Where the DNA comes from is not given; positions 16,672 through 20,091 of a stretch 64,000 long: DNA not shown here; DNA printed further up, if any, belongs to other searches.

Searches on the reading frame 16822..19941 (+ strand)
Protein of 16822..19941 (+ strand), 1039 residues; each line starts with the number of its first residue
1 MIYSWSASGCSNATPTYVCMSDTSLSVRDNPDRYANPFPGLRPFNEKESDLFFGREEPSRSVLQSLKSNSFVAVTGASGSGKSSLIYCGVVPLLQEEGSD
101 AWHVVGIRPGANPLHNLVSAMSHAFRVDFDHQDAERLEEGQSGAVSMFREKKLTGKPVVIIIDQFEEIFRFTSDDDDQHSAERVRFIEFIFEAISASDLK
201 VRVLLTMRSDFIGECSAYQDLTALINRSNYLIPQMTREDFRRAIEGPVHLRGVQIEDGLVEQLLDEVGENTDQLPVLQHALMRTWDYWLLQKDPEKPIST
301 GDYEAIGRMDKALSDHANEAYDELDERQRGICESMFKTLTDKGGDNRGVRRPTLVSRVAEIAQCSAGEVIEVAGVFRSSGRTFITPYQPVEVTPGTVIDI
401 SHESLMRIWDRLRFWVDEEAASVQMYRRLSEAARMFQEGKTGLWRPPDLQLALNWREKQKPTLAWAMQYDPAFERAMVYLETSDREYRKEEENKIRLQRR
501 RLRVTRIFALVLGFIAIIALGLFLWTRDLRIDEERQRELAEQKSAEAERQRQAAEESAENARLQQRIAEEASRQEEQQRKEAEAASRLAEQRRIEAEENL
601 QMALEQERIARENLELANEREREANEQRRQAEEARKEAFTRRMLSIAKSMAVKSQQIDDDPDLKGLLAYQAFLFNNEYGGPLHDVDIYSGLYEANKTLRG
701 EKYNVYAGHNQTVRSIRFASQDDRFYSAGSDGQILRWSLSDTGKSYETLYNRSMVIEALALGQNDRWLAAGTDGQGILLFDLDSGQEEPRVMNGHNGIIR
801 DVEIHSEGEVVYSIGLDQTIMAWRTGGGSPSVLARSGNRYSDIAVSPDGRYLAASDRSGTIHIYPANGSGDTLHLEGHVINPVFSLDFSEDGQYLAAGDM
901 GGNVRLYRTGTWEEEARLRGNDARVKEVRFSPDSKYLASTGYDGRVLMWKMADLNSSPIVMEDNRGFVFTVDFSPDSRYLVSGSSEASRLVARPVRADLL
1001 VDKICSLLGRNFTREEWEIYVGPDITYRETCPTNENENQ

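Call 83: search_protein_families(library=pfam, proteins=[window:16822-19941:+], max_evalue=0.00001)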
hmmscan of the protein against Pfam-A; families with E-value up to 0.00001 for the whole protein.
window:16822-19941:+ (1039 aa): 23 families
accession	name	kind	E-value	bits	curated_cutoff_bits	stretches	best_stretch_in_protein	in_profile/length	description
PF20703.3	nSTAND1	-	6.4e-99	332.6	27.1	1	37-439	1-374/379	Novel STAND NTPase 1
PF00400.38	WD40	-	4.1e-35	119.2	27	0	915-949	4-38/39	WD domain, G-beta repeat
PF25174.1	Beta-prop_THOC3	-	3e-33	115.4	305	1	756-987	5-235/272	THOC3 beta-propeller domain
PF25173.1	Beta-prop_WDR3_1st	-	1.7e-31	109.8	154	2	838-987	30-177/184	WDR3 first beta-propeller domain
PF24814.1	WD40_Prp19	-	1.7e-29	103.2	320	1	712-985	8-280/281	Prp19 WD40 domain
PF23414.1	Beta-prop_EML_2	-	2.9e-28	99.4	90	1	881-992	40-151/266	Echinoderm microtubule-associated protein second beta-propeller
PF24817.1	WD40_WDHD1_1st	-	9.9e-28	97.6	109.9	2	881-955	87-161/291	WDHD1 first WD40 domain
PF25172.1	Beta-prop_WDR3_2nd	-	3.7e-21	76.1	140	1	843-987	139-281/293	WDR3 second beta-propeller domain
PF24807.1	WD40_CDC20-Fz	-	4.9e-21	75.7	200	1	813-988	24-201/292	CDC20/Fizzy WD40 domain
PF24782.2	WD40_MABP1-WDR62_2nd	-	5.9e-17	62.1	290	0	883-976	91-187/341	MABP1/WDR62 second WD40 domain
PF25168.1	Beta-prop_WDR36-Utp21_2nd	-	8.3e-17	61.9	84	1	702-824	149-268/335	WDR36/Utp21 second beta-propeller domain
PF25175.1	Beta-prop_WDR5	-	5.5e-16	59.1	250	1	792-983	6-197/296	WDR5 beta-propeller domain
PF24796.1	WDR55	-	4.4e-12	46.1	200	1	701-953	44-295/296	WDR55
PF24105.1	Beta-prop_CAF1B_HIR1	-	1.1e-11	44.8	80.5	1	911-987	119-194/383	CAF1B/HIR1 beta-propeller domain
PF25391.1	WD40_Gbeta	-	1.9e-10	40.7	150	1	700-856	174-331/340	G protein beta WD-40 repeat protein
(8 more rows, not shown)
